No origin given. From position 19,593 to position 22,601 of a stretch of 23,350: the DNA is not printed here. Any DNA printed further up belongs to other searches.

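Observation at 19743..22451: Otr-like haem domain duplicated in tandem, with one copy welded to a cytochrome b (CbcL-like but built from a catalytic-type cytochrome)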

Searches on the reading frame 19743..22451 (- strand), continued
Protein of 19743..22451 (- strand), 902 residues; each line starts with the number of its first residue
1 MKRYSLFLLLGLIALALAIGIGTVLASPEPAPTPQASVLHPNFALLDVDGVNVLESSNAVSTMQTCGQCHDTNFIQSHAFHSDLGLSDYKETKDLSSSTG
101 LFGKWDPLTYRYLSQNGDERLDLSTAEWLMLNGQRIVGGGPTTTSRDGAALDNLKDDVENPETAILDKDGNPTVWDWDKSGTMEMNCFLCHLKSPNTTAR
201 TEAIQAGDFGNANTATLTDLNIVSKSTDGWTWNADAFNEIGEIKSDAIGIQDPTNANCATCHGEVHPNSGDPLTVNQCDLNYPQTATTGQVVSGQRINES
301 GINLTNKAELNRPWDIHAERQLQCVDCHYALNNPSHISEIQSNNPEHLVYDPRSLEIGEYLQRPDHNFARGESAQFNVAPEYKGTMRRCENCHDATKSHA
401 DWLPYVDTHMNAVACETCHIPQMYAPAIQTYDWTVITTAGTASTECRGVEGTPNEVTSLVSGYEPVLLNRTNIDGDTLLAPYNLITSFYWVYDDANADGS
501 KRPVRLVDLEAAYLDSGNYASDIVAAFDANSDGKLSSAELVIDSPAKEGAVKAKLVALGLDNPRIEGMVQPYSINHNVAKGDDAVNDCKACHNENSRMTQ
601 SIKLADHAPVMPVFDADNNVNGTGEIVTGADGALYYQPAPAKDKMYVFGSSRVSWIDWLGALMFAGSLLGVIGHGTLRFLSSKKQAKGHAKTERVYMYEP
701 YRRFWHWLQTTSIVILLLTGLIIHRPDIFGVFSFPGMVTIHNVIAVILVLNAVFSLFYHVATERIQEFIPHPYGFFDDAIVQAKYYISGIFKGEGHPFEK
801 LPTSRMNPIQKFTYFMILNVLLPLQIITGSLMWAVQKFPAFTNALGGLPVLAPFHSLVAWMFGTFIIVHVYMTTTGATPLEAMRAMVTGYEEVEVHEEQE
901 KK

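Call 17: search_solved_structures(query=L001:5401-6843:+, max_evalue=0.01, show_alignments=1)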
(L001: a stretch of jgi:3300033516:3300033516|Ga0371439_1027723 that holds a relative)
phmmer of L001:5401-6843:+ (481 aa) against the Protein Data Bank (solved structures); distinct sequences matched with E-value up to 0.01: 1.
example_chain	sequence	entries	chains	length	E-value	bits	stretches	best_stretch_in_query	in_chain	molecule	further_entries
1sp3_A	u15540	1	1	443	2.2e-129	435.9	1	49-476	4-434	cytochrome c, putative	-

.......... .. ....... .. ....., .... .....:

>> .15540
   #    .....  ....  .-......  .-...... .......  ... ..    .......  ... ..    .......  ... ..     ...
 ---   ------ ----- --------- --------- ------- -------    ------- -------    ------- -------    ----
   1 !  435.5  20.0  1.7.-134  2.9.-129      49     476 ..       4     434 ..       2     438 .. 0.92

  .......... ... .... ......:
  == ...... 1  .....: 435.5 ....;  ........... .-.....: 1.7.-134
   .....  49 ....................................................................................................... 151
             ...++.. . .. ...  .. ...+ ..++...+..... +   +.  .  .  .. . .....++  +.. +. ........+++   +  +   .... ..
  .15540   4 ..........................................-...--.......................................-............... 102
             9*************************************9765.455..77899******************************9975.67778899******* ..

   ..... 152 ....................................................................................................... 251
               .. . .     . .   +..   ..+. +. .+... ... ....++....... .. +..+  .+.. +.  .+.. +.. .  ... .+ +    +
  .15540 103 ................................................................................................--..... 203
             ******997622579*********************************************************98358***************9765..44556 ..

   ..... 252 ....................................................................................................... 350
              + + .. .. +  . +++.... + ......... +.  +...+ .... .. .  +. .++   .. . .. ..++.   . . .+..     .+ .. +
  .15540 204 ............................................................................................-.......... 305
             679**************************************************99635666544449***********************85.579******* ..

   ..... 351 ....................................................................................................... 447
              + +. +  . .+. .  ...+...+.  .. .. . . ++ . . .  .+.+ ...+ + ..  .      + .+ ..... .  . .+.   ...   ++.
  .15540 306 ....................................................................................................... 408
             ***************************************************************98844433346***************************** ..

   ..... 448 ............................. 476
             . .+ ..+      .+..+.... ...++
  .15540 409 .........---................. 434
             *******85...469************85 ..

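Call 20: find_related_loci(query=A1, collection=genome_contigs, flank=8000)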
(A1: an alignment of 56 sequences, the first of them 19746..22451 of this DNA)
Query A1 (902 aa) in genome_contigs; peptide patterns used: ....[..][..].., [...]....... (x = any residue, [..] = any of these).
456 stretches matched a pattern; 396 encode a relative of the query (tblastn E <= 1e-3); the best 80 are kept; 80 distinct loci.
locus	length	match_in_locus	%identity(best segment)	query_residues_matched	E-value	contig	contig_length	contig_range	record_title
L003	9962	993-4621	85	1-900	0e+0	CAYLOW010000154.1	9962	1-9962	MAG TPA_asm: uncultured Anaerolinea sp. isolate SRP272421_co2_256 genome assembly, contig: NODE_24997_length_9962_cov_11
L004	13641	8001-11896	86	1-899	0e+0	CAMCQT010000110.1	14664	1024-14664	MAG: Brevefilum fermentans isolate MiH-22jul19-346 genome assembly, contig: MiH-22jul19-C8196, whole genome shotgun sequ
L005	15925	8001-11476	84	1-899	0e+0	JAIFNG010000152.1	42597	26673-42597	MAG: Anaerolinea sp. isolate bin_8 scaffold_375, whole genome shotgun sequence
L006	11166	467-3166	81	1-901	0e+0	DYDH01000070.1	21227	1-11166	MAG TPA_asm: Herpetosiphon sp. isolate IMS_BF NODE_502_length_21237_cov_5.84364, whole genome shotgun sequence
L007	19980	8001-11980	82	1-899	0e+0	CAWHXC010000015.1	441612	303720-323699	MAG: uncultured Chloroflexia bacterium isolate MFD02979.bin.2.116 genome assembly, contig: contig_23985, whole genome sh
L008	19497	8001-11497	81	1-889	0e+0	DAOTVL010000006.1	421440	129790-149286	MAG TPA_asm: Anaerolineales bacterium isolate H11_54 k163_104876, whole genome shotgun sequence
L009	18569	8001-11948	81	1-895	0e+0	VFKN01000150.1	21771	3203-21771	MAG: Anaerolineaceae bacterium isolate Bin_61_3 c_000002848987, whole genome shotgun sequence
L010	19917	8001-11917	79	1-902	0e+0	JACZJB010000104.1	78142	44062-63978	MAG: Anaerolineales bacterium isolate MAG8 chloroflexi_2_contig_515133, whole genome shotgun sequence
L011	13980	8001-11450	80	1-890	0e+0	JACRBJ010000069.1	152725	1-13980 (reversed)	MAG: Chloroflexi bacterium isolate NC_groundwater_1617_Pr3_B-0.1um_54_22 SR-2_scaffold_141_3042058, whole genome shotgun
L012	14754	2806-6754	80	1-900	0e+0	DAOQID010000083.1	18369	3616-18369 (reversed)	MAG TPA_asm: Anaerolineales bacterium isolate AMR_MDS_0635 NODE_1399_length_18369_cov_11.925139, whole genome shotgun se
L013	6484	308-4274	81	1-900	0e+0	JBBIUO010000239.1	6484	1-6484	MAG: Chloroflexota bacterium isolate QNS170220_bin_55 NODE_4343_length_6484_cov_4.106237, whole genome shotgun sequence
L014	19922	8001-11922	81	1-899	0e+0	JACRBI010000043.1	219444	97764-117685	MAG: Chloroflexi bacterium isolate NC_groundwater_1616_Pr3_B-0.1um_52_55 SR-2_scaffold_141_3105254, whole genome shotgun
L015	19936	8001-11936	80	1-899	0e+0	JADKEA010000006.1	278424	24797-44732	MAG: Candidatus Villigracilis affinis isolate OdNW_MAXAC.037 tig00003724-10-2785110, whole genome shotgun sequence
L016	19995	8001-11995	80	1-901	0e+0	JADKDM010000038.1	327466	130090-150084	MAG: Candidatus Villigracilis propinquus isolate OdNW_BATAC.378 tig00896855-10-3266290, whole genome shotgun sequence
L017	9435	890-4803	79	1-898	0e+0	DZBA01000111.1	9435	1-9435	MAG TPA_asm: Anaerolinea thermophila isolate SulCav_PC08_66_51_18 SulCav_PC08-66_7274_length_9435_cov_8.461940, whole ge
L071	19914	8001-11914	67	39-901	0e+0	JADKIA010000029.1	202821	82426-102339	MAG: Ideonella sp. isolate Skiv_18-Q3-R9-52_BATAC.318 tig00287577-10-2027280, whole genome shotgun sequence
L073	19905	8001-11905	65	8-898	0e+0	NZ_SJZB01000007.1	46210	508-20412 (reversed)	Parasulfuritortus cantonensis strain LSR1 tig00000024, whole genome shotgun sequence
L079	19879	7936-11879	66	39-901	0e+0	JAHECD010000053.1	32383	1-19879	MAG: Rubrivivax sp. isolate Ww161 NODE_2221_length_32383_cov_5.769636, whole genome shotgun sequence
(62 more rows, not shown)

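Call 33: predict_structure(alignment_id=A1)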
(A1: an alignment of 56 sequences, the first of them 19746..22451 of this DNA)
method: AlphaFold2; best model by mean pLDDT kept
length: 902 residues; sequences in the alignment: 56
mean_pLDDT: 52.3   pTM: 0.34
mean pLDDT of the five models: 52.3, 51.4, 48.0, 45.3, 41.6
residues with pLDDT >= 90: 20; 70-90: 189; 50-70: 256; < 50: 437
segments of 3 or more residues with pLDDT < 50: 19-39, 80-121, 140-142, 253-256, 258-490, 495-503, 568-598, 616-623, 641-654, 682-691, 765-785, 788-791, 793-806, 873-879, 896-902
pLDDT, mean of each block of 10 residues (from residue 1): 68 63 34 37 87 91 83 58 37 33 36 44 65 62 60 76 74 79 75 81 80 88 83 90 82 48 35 28 22 30 35 27 28 35 35 35 29 27 26 31 29 23 21 26 25 27 32 37 38 47 51 67 79 67 68 73 55 30 34 48 55 49 60 60 39 54 64 53 44 53 60 70 59 65 74 61 49 36 46 41 45 63 73 63 63 73 66 48 52 49 42
secondary structure, 60 per line:
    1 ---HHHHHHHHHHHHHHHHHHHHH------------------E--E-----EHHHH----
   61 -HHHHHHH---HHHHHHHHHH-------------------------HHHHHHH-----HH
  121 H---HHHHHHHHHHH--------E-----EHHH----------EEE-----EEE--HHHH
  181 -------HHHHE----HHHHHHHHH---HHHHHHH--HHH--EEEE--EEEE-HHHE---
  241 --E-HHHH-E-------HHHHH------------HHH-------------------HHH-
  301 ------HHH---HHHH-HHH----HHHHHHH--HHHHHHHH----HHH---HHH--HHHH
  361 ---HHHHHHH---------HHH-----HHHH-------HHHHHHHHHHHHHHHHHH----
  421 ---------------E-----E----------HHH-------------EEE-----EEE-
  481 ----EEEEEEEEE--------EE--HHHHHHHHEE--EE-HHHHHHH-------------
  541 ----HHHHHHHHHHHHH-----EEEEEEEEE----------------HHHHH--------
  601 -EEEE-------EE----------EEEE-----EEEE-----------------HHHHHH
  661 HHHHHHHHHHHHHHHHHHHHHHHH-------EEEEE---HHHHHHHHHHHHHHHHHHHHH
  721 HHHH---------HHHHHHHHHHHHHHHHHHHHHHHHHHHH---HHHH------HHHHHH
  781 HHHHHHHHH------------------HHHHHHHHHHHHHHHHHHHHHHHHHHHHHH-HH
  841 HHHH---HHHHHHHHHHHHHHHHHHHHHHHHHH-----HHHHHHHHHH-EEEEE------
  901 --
elements in order (helices of 4 or more, strands of 3 or more residues): H4-24 H53-56 H62-68 H72-81 H107-113 H125-135 E164-166 E172-174 H177-180 H188-191 H197-205 H209-215 E223-226 E229-232 H245-248 H258-262 H313-316 H325-331 H334-341 H357-360 H364-370 H388-391 H399-416 E469-471 E477-479 E485-493 H506-513 H521-527 H545-557 E563-571 H588-592 E602-605 E625-628 E634-637 H655-684 E692-696 H700-724 H734-761 H765-768 H775-789 H808-837 H839-844 H848-873 H879-888 E890-894

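Call 91: search_protein_families(library=ncbifam, proteins=[L001:5401-6843:+, L001:5055-5387:+], max_evalue=0.001)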
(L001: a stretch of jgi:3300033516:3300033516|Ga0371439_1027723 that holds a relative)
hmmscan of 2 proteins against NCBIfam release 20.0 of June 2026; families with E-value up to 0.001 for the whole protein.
L001:5401-6843:+ (481 aa): 6 families
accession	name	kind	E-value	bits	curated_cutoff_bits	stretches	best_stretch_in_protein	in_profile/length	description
TIGR04315.1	octaheme_Shew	subfamily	9.4e-165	548.9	375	1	48-470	2-440/440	tetrathionate reductase family octaheme c-type cytochrome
TIGR04314.1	methano7heme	equivalog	3.6e-12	45.8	250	1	180-340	179-326/494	methanogenesis multiheme c-type cytochrome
TIGR03508.1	decahem_SO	subfamily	1.3e-09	37.9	192.2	1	181-285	32-125/258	DmsE family decaheme c-type cytochrome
TIGR03153.1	cytochr_NrfH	equivalog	7.8e-09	35.7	134.2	0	252-289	26-64/138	cytochrome c nitrite reductase small subunit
NF041028.1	decahem_GSU2203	exception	8.7e-05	21.9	325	0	146-285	38-156/317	GSU2203 family decaheme c-type cytochrome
NF041198.1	UshA_like_PCGU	equivalog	0.00014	20.6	275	1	223-286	441-510/519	UshA-like (seleno)protein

L001:5055-5387:+ (111 aa): 14 families
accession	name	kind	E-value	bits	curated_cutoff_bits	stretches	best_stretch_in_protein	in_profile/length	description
NF033788.1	HTH_metalloreg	subfamily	1.6e-22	79.1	55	1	15-88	2-76/77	metalloregulator ArsR/SmtB family transcription factor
NF047906.1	CdPbTransRegCmtR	equivalog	1e-14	54.3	150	1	19-96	16-93/104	Cd(II)/Pb(II)-sensing metalloregulatory transcriptional regulator CmtR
NF045707.1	Dbac_1936_reg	equivalog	8.6e-14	51.4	115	1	15-105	8-98/99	ArsR/SmtB-type metalloregulator TsoR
NF033789.1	repress_SdpR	subfamily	7.6e-13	48.2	100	1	20-82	4-66/79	autorepressor SdpR family transcription factor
NF040642.1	sulf_sens_BigR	equivalog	8.7e-12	45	155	1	16-90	12-86/95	sulfite-sensing transcriptional repressor BigR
NF041413.1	ArsR_Rv2640c_fam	equivalog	1.8e-09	38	155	1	20-90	38-110/118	Rv2640c family ArsR-like transcriptional regulator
NF052532.1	TransRegPagRBaca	equivalog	2.9e-07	30.5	170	1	6-93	9-96/99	transcriptional repressor PagR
NF007528.0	PRK10141.1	subfamily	3.5e-06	26.9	97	1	20-83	12-76/117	metalloregulator ArsR/SmtB family transcription factor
NF053755.1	MsvR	equivalog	8.1e-06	25.7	220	1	20-69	9-58/236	transcriptional factor MsvR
NF053602.1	Phr_regulator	exception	1.1e-05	25.1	320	1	26-69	14-57/191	heat shock transcription regulator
NF040939.2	trans_reg_lrs14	equivalog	3.4e-05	23.8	90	1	16-71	14-70/103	Lrs14 family HTH-type transcriptional regulator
NF053606.1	Sta1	subfamily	4.8e-05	23.4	80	1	16-72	13-69/100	Sta1 family transcriptional regulator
NF008601.2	PRK11569.1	equivalog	0.00034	19.9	380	1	25-70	33-78/276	glyoxylate bypass operon transcriptional repressor IclR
NF011671.1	PRK15090.1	equivalog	0.00088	18.6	275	1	29-93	19-88/256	DNA-binding transcriptional regulator KdgR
